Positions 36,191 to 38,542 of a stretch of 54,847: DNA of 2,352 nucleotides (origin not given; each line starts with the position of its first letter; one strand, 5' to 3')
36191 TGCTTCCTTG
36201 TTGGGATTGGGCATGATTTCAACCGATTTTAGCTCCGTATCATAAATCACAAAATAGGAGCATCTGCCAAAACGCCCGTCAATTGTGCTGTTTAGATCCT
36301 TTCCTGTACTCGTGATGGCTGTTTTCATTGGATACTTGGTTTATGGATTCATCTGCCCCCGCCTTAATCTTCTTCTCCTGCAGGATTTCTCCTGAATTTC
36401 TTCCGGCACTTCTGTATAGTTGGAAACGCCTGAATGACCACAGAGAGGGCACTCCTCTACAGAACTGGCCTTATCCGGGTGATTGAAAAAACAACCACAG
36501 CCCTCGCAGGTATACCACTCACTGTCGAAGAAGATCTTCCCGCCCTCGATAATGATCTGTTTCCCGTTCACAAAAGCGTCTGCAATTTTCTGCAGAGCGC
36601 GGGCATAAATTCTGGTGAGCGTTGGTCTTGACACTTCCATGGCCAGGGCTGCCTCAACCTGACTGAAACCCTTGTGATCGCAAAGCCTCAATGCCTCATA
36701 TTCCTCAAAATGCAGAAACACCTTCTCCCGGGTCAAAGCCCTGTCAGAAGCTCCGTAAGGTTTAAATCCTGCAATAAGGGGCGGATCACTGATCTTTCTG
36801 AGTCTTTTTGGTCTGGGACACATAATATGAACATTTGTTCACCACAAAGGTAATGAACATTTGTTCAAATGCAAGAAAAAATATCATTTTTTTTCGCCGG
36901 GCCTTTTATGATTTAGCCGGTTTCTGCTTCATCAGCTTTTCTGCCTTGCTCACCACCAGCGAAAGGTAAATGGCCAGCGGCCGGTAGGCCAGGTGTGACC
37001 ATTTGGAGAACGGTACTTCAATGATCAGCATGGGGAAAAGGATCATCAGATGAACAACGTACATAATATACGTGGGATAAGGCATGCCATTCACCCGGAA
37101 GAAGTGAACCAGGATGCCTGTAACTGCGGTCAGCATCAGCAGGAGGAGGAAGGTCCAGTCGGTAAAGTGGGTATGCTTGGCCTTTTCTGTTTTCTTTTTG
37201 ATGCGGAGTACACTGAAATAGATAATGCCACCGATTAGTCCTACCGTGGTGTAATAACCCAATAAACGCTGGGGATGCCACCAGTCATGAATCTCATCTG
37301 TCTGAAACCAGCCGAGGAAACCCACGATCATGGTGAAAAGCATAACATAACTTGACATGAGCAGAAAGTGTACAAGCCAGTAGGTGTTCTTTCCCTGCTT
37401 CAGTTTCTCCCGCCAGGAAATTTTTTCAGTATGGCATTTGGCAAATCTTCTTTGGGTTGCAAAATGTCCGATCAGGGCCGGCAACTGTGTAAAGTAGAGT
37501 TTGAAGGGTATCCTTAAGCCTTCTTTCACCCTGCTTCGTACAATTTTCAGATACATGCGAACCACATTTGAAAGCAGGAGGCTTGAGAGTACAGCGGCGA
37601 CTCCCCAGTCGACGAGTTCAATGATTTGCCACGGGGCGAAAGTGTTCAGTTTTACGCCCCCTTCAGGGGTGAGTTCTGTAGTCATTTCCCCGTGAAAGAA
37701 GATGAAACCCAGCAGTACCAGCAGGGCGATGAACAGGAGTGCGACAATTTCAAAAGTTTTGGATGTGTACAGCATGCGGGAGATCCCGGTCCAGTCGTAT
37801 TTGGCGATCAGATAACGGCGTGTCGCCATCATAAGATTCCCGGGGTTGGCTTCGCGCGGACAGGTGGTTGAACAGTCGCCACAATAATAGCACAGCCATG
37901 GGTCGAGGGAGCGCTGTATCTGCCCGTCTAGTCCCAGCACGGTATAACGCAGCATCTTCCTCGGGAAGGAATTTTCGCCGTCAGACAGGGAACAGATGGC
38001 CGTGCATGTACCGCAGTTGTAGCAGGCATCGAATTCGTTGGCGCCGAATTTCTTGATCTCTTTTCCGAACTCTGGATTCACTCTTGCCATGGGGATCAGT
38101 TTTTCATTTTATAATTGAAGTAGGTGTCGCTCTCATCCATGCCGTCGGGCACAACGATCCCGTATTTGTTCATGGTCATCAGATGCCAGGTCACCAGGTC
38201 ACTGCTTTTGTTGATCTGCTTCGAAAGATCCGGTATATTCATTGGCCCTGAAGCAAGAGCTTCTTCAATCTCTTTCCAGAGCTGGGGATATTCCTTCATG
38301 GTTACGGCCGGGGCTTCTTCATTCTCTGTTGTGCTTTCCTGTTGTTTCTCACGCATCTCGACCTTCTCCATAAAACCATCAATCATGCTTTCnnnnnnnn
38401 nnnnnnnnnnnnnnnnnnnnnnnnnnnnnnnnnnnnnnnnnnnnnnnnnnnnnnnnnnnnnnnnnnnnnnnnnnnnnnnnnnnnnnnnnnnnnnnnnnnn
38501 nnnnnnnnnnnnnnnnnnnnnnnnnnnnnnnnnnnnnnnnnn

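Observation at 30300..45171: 14-kb Hdr/Qmo-like redox supercluster with sulfur-relay, NAD(P)H, membrane and metallocluster-carrier modules but none of the partners that define known Hdr systems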

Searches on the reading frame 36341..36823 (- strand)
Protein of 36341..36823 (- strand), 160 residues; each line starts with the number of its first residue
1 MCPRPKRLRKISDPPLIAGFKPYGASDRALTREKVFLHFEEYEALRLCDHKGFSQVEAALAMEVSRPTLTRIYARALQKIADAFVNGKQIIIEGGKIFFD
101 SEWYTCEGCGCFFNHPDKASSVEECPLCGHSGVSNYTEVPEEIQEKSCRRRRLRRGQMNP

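Call 3: search_protein_families(library=pfam, proteins=[window:36341-36823:-], max_evalue=0.01)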
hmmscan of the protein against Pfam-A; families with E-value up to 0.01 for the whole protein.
window:36341-36823:- (160 aa): 4 families
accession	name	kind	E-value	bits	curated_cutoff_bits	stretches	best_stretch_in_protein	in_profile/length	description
PF02001.22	DUF134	-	1.1e-21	77.7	27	1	4-97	6-95/98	Protein of unknown function DUF134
PF23447.1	DUF7128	-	0.0026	18.1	25.7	1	100-124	9-33/44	Domain of unknown function (DUF7128)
PF04545.22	Sigma70_r4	-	0.0031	17.4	24.1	1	40-80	8-48/50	Sigma-70, region 4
PF01381.28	HTH_3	-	0.0076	16.7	23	0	47-72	6-29/55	Helix-turn-helix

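Call 26: search_protein_families(library=ncbifam, proteins=[window:36341-36823:-], max_evalue=0.001)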
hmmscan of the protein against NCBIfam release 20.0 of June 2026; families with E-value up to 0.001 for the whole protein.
window:36341-36823:- (160 aa): 1 family
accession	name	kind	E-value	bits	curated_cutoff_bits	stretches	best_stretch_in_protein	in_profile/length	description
NF003257.0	PRK04217.1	equivalog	1.1e-14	54.5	115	1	4-95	11-102/110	hypothetical protein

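Call 96: find_homologous_proteins(query=window:36341-36823:-)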
Query window:36341-36823:- (160 aa): 373 proteins with E <= 0.001 among 432 candidates; the best 120 are listed.
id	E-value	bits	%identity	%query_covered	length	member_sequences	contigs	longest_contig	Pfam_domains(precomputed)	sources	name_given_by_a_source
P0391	2.9e-105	367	99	100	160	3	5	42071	PF02001.22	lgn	-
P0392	2.5e-58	214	60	94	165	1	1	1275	PF02001.22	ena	-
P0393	3.6e-58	214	61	95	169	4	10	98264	PF02001.22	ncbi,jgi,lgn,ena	-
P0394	9.5e-58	212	63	91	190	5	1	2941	PF02001.22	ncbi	-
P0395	1.4e-57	212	64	91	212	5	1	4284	PF02001.22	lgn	-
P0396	4.0e-57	210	61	96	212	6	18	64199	PF02001.22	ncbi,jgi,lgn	-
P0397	4.3e-57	210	62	91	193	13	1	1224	PF02001.22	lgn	-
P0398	4.5e-57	210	61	91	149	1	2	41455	PF02001.22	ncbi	ncbi:MAG: DUF134 domain-containing protein [Bacteroidales bacterium]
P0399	1.4e-56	209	63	88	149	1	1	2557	PF02001.22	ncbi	-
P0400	2.0e-56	208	61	91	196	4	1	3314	PF02001.22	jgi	-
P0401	2.1e-56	208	61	93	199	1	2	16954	PF02001.22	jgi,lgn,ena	-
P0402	2.3e-56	208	60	91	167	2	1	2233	PF02001.22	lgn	-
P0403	3.1e-56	208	59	99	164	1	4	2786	PF02001.22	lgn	-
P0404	5.6e-56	207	60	93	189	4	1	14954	PF02001.22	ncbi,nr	ncbi:MAG: DUF134 domain-containing protein [Sphingobacteriia bacterium]|nr:DUF134 domain-containing 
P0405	6.2e-56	207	61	93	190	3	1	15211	PF02001.22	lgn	-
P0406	7.7e-56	206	60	96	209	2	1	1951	PF02001.22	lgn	-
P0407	7.9e-56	206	61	97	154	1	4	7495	PF02001.22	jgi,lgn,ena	-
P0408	1.5e-55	205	64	87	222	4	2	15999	PF02001.22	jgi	jgi:predicted DNA-binding protein (UPF0251 family)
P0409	1.6e-55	205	64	86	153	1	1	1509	PF02001.22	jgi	-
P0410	1.8e-55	205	63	89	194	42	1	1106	PF02001.22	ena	-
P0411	2.2e-55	205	64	84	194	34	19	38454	PF02001.22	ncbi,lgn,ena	-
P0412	2.6e-55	205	61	92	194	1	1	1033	PF02001.22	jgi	jgi:predicted DNA-binding protein (UPF0251 family)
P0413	2.7e-55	204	60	91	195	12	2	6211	PF02001.22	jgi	jgi:uncharacterized protein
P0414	2.7e-55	204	62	89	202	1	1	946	PF02001.22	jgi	-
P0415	3.1e-55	204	60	91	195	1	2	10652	PF02001.22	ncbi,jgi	-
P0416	3.3e-55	204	59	93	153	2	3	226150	PF02001.22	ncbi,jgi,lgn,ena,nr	ncbi:MAG TPA: DUF134 domain-containing protein [Bacteroidales bacterium]|nr:DUF134 domain-containing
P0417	3.5e-55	204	68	79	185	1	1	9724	PF02001.22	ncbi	-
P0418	3.8e-55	204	60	89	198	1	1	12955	PF02001.22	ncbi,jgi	jgi:uncharacterized protein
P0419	4.3e-55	204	60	93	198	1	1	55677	PF02001.22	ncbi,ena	-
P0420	5.2e-55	204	62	91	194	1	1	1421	PF02001.22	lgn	-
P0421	5.6e-55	203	61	91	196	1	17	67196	PF02001.22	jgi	jgi:predicted DNA-binding protein (UPF0251 family)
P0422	6.5e-55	203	59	92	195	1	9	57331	PF02001.22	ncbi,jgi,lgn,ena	jgi:predicted DNA-binding protein (UPF0251 family)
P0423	7.0e-55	203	60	93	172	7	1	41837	PF02001.22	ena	-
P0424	7.5e-55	203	62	91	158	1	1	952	PF02001.22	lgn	-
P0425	8.4e-55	203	65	85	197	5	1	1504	PF02001.22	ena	-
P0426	9.0e-55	203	58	92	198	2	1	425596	PF02001.22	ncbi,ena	-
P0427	9.9e-55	203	60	93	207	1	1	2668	PF02001.22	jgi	jgi:uncharacterized protein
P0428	1.0e-54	203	58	93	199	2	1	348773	PF02001.22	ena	-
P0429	1.1e-54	203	60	93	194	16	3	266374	PF02001.22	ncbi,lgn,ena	-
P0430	1.2e-54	202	62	86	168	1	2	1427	PF02001.22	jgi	jgi:predicted DNA-binding protein (UPF0251 family)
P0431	1.3e-54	202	60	91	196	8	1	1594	PF02001.22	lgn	-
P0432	1.7e-54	202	61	91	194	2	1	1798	PF02001.22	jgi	-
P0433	1.8e-54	202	60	93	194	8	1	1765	PF02001.22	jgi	jgi:predicted DNA-binding protein (UPF0251 family)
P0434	2.1e-54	202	60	91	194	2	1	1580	PF02001.22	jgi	jgi:uncharacterized protein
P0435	2.2e-54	201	59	91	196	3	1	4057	PF02001.22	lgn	-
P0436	2.2e-54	201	62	93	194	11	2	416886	PF02001.22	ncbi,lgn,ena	-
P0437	2.4e-54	201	60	91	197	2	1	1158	PF02001.22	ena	-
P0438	2.4e-54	201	58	92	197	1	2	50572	PF02001.22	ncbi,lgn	-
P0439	2.5e-54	201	61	92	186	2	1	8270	PF02001.22,PF04545.23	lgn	-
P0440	2.7e-54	201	61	89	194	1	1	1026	PF02001.22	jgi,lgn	-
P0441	3.6e-54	201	58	93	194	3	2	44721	PF02001.22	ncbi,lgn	-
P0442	4.2e-54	201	61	91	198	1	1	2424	PF02001.22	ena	-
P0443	4.5e-54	201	57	89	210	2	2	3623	PF02001.22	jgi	-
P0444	4.7e-54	200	61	89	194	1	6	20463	PF02001.22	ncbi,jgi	-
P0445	4.9e-54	200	60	90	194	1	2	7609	PF02001.22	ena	-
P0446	5.4e-54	200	62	89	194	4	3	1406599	PF02001.22,PF04545.23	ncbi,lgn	-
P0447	5.7e-54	200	60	93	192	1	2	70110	PF02001.22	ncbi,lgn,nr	ncbi:MAG: DUF134 domain-containing protein [Bacteroidales bacterium]|nr:DUF134 domain-containing pro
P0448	5.8e-54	200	61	93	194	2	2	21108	PF02001.22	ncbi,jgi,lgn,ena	jgi:predicted DNA-binding protein (UPF0251 family)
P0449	5.9e-54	200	61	86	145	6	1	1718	PF02001.22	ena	-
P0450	6.1e-54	200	58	96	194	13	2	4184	PF02001.22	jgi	jgi:predicted DNA-binding protein (UPF0251 family)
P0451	6.8e-54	200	61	87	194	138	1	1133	PF02001.22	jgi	jgi:uncharacterized protein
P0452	7.8e-54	200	60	91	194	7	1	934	PF02001.22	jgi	-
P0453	8.1e-54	200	58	97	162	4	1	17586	PF02001.22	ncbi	-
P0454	8.4e-54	200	60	91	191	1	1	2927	PF02001.22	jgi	jgi:uncharacterized protein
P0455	1.0e-53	199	60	89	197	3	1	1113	PF02001.22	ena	-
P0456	1.0e-53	199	62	87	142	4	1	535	PF02001.22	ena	-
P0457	1.1e-53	199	58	93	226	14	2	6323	PF02001.22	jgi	jgi:predicted DNA-binding protein (UPF0251 family)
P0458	1.1e-53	199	59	93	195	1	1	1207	PF02001.22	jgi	jgi:predicted DNA-binding protein (UPF0251 family)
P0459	1.2e-53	199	63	84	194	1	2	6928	PF02001.22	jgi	jgi:predicted DNA-binding protein (UPF0251 family)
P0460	1.2e-53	199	63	86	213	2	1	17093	PF02001.22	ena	-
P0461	1.2e-53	199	62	87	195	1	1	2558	PF02001.22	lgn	-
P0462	1.3e-53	199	57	89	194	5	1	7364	PF02001.22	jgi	-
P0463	1.3e-53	199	61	91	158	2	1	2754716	PF02001.22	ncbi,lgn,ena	-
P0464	1.4e-53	199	61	91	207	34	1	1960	PF02001.22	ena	-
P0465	1.4e-53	199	60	94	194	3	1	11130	PF02001.22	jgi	-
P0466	1.7e-53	199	62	85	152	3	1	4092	PF02001.22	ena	-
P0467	2.0e-53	198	60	89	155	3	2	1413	PF02001.22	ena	-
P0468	2.0e-53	198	60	89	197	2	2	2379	PF02001.22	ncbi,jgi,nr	ncbi:MAG: DUF134 domain-containing protein [Bacteroidetes bacterium]|nr:DUF134 domain-containing pro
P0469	2.1e-53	198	59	91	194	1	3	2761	PF02001.22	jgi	-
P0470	2.2e-53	198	60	89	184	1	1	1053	PF02001.22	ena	-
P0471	2.4e-53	198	64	86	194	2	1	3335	PF02001.22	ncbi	-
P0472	2.5e-53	198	63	88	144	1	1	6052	PF02001.22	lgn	-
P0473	2.5e-53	198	62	91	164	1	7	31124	PF02001.22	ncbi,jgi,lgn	-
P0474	2.6e-53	198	60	87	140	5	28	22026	PF02001.22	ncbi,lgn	-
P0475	2.7e-53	198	62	87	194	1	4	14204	PF02001.22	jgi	jgi:predicted DNA-binding protein (UPF0251 family)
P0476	2.9e-53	198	61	86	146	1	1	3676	PF13551.13,PF02001.22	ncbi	-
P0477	3.3e-53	198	60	93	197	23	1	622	PF02001.22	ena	-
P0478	4.0e-53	197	59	93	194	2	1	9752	PF02001.22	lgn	-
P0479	4.1e-53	197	60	91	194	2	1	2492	PF02001.22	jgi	-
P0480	4.2e-53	197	58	93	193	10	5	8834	PF02001.22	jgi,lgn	jgi:predicted DNA-binding protein (UPF0251 family)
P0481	4.4e-53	197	59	88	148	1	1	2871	PF02001.22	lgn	-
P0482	4.9e-53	197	59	94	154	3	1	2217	PF02001.22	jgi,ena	-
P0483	5.2e-53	197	58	93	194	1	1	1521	PF02001.22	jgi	jgi:predicted DNA-binding protein (UPF0251 family)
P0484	5.4e-53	197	59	94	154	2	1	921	PF02001.22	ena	-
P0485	5.9e-53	197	57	93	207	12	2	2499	PF02001.22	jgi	jgi:predicted DNA-binding protein (UPF0251 family)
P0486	6.4e-53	197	61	91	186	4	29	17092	PF02001.22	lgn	-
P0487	6.4e-53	197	58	96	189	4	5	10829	PF02001.22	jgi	jgi:predicted DNA-binding protein (UPF0251 family)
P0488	6.7e-53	197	64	85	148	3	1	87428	PF02001.22,PF04545.23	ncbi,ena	-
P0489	6.7e-53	197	60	88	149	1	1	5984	PF02001.22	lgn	-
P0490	7.0e-53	197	65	80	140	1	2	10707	PF02001.22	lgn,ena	-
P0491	7.6e-53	197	61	89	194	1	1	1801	PF02001.22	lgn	-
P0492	8.4e-53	196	62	86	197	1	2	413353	PF02001.22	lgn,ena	-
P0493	1.0e-52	196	58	93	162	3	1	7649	PF02001.22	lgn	-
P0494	1.0e-52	196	59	94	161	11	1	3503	PF02001.22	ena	-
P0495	1.1e-52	196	54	93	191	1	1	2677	PF02001.22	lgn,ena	-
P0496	1.1e-52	196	63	84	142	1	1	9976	PF02001.22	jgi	jgi:uncharacterized protein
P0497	1.3e-52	196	62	86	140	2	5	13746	PF02001.22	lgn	-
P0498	1.3e-52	196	59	89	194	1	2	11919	PF02001.22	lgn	-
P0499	1.3e-52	196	62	89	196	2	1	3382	PF02001.22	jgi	jgi:predicted DNA-binding protein (UPF0251 family)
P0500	1.4e-52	196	61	87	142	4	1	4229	PF02001.22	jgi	-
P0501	1.4e-52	196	62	85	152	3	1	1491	PF02001.22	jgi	jgi:predicted DNA-binding protein (UPF0251 family)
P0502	1.7e-52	195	59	91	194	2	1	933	PF02001.22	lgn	-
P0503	1.8e-52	195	66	80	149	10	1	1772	PF02001.22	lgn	-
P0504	2.1e-52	195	59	93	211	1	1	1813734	PF02001.22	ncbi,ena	-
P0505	2.1e-52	195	57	91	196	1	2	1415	PF02001.22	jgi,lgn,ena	-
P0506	2.6e-52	195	60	87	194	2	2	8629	PF02001.22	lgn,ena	-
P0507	2.7e-52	195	60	91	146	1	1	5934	PF02001.22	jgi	jgi:predicted DNA-binding protein (UPF0251 family)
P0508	2.7e-52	195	61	85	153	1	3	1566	PF02001.22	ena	-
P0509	3.0e-52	195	61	89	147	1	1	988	PF02001.22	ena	-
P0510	3.2e-52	194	57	91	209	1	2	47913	PF02001.22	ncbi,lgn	-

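Call 104: predict_structure(alignment_id=A4)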
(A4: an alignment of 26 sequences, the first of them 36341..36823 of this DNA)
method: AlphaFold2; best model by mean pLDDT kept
length: 160 residues; sequences in the alignment: 26
mean_pLDDT: 65.8   pTM: 0.44
mean pLDDT of the five models: 65.8, 65.6, 65.5, 64.5, 64.5
residues with pLDDT >= 90: 34; 70-90: 48; 50-70: 22; < 50: 56
segments of 3 or more residues with pLDDT < 50: 1-30, 95-99, 139-159
pLDDT, mean of each block of 10 residues (from residue 1): 37 32 35 79 90 94 95 94 84 56 71 64 76 69 37 41
secondary structure, 60 per line:
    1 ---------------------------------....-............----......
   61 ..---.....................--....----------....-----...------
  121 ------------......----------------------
elements in order: E34-37 H39-50 H55-62 H66-86 E89-92 E103-106 E112-114 E133-135

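Call 106: fold_search(model_id=the predicted structure, library=pdb)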
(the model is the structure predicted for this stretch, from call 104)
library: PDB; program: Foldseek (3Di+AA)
matches with E <= 10: 950; with E <= 0.001: 0
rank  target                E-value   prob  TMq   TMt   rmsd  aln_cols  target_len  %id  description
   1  4ywm_A                5.4e-02  0.35  0.20  0.13  15.6       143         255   14  Pyrococcus furiosus MCM N-terminal domain beta-turn triple mutant pentameric ring (released 2015-09-23)
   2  3vep_D                5.7e-02  1.00  0.28  0.66   0.6        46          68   30  Crystal structure of SigD4 in complex with its negative regulator RsdA (released 2013-02-13)
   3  4ywl_A                5.7e-02  0.44  0.22  0.15  13.6       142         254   13  Pyrococcus furiosus MCM N-terminal domain F179A point mutant pentameric ring (released 2015-09-23)
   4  9a50_A                6.5e-02  1.00  0.29  0.18   0.7        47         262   21  Integrative model of RPSB-RPOC by crosslinking MS and deep learning (released 2024-09-18)
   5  6dxo_A                7.0e-02  1.00  0.27  0.32   0.4        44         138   23  1.8 A structure of RsbN-BldN complex. (released 2018-07-11)
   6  9m9e_F                7.5e-02  1.00  0.29  0.26   0.6        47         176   28  Structural Basis of Pausing During Transcription Initiation in Mycobacterium tuberculosis (released 2026-01-14)
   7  7bhy_C                7.5e-02  1.00  0.25  0.70   0.6        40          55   35  DNA-binding domain of DeoR in complex with the DNA operator (released 2021-11-10)
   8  2lcq_MODEL_1_A        7.5e-02  0.15  0.17  0.17  13.3       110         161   17  Solution structure of the endonuclease Nob1 from P.horikoshii (released 2011-12-14)
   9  3vfz_A                8.0e-02  1.00  0.28  0.72   0.6        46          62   30  Crystal structure of -35 promoter binding domain of SigD of Mycobacterium tuberculosis (released 2013-02-13)
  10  8hnp_B                8.0e-02  1.00  0.30  0.34   1.0        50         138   34  Archaeal transcription factor Mutant (released 2023-09-13)
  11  5iy0_A                8.0e-02  1.00  0.21  0.14   2.3        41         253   22  PfMCM N-terminal domain double hexamer (released 2016-07-13)
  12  5uxx_C                9.1e-02  1.00  0.28  0.28   0.7        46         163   24  Co-crystal structure of the sigma factor RpoE in complex with the anti-sigma factor NepR from Bartonella quintana (released 2018-02-28)
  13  5uxx_A                9.1e-02  1.00  0.28  0.28   0.7        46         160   24  Co-crystal structure of the sigma factor RpoE in complex with the anti-sigma factor NepR from Bartonella quintana (released 2018-02-28)
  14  3hug_E                9.1e-02  1.00  0.31  0.65   2.4        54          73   15  Crystal structure of Mycobacterium tuberculosis anti-sigma factor RslA in complex with -35 promoter binding domain of  (released 2010-03-02)
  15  8jzt_A                9.7e-02  1.00  0.26  0.72   0.5        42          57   24  The sigF and anti-sigma factor complex (released 2024-10-16)
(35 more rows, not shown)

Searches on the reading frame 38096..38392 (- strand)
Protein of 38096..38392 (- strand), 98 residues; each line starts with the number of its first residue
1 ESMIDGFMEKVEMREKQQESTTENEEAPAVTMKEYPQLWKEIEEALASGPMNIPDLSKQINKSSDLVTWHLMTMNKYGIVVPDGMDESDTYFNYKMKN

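Call 68: search_solved_structures(query=A3, max_evalue=1)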
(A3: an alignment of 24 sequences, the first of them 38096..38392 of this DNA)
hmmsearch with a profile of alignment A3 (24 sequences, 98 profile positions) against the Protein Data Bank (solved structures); distinct sequences matched with E-value up to 1: 19.
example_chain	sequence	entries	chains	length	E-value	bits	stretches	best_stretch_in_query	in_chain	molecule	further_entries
1uly_A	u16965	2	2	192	0.021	17.8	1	36-84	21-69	hypothetical protein PH1932 | hypothetical transcription regulator protein, PH1932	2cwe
6w11_B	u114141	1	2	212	0.028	17.4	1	25-84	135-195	CRISPR locus-related putative DNA-binding protein Csa3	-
2wte_A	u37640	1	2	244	0.062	16.3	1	25-84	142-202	CSA3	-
6wxq_B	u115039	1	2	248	0.063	16.2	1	25-84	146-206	CRISPR-associated transcription factor Csa3 (Type I-A)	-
3tgn_A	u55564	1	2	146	0.078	15.9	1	36-86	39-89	Adc operon repressor AdcR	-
5jlu_A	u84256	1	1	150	0.1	15.6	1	17-90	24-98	Adhesin competence repressor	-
2jua_A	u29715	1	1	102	0.1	15.6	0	25-53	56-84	de novo protein S836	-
5jls_A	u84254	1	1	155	0.11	15.5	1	17-90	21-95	Adhesin competence repressor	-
2rvc_A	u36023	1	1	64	0.13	15.2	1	33-79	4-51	Interferon-inducible and double-stranded-dependent eIF-2kinase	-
2lkp_A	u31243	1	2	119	0.13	15.2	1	39-83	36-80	HTH-type transcriptional regulator NmtR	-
2kko_A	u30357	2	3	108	0.15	15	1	38-90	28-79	POSSIBLE TRANSCRIPTIONAL REGULATORY PROTEIN (POSSIBLY ARSR-FAMILY) | Possible transcriptional regulatory arsR-family protein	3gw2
4kmf_A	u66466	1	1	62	0.15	15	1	34-79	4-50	Interferon-inducible and double-stranded-dependent eIF-2kinase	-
5znx_A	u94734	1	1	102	0.2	14.6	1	17-93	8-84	Transcriptional activator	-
3jth_A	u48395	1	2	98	0.24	14.4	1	19-93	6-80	Transcription activator HlyU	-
8tac_A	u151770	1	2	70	0.27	14.2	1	13-69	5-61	DBP48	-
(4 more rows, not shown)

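Call 69: search_protein_families(library=pfam, alignment_id=A3, max_evalue=0.1)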
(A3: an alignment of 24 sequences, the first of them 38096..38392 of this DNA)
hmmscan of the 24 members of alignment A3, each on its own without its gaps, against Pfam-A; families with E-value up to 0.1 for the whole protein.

A. member 1, window:38096-38392:- (98 aa): 3 families
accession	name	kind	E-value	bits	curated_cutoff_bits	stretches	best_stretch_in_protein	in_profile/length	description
PF13412.12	HTH_24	-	0.028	14.5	21.9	1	49-80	16-47/48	Winged helix-turn-helix DNA-binding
PF01022.26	HTH_5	-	0.029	14.7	22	1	44-80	9-45/47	Bacterial regulatory protein, arsR family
PF24270.1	HTH_Cmi2_C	-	0.06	14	27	1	33-82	71-120/125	Cmi2, C-terminal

B. families by the number of members that match (of 24 scanned): 54 families (the first 25 are shown)
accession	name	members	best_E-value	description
PF24270.1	HTH_Cmi2_C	15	5.5e-06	Cmi2, C-terminal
PF01022.26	HTH_5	14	2e-06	Bacterial regulatory protein, arsR family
PF13412.12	HTH_24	11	0.00014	Winged helix-turn-helix DNA-binding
PF12840.13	HTH_20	9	3.1e-07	Helix-turn-helix domain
PF01978.25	TrmB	8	0.0021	Sugar-specific transcriptional regulator TrmB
PF09339.16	HTH_IclR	7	0.0017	IclR helix-turn-helix domain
PF25212.1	HVO_A0114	6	0.0029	HVO_A0114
PF14493.12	HTH_40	5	2e-05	Helix-turn-helix domain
PF17782.7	DprA_WH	5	2.9e-05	DprA winged helix domain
PF05331.17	DUF742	5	0.0084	Protein of unknown function (DUF742)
PF24033.1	DUF7342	4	3e-05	Family of unknown function (DUF7342)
PF08221.17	HTH_9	4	3.6e-05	RNA polymerase III subunit RPC82 helix-turn-helix domain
PF21476.4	PF0610-like_N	4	0.0021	PF0610-like, N-terminal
PF04703.18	FaeA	4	0.012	FaeA-like protein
PF02082.26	Rrf2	3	0.02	Iron-dependent Transcriptional regulator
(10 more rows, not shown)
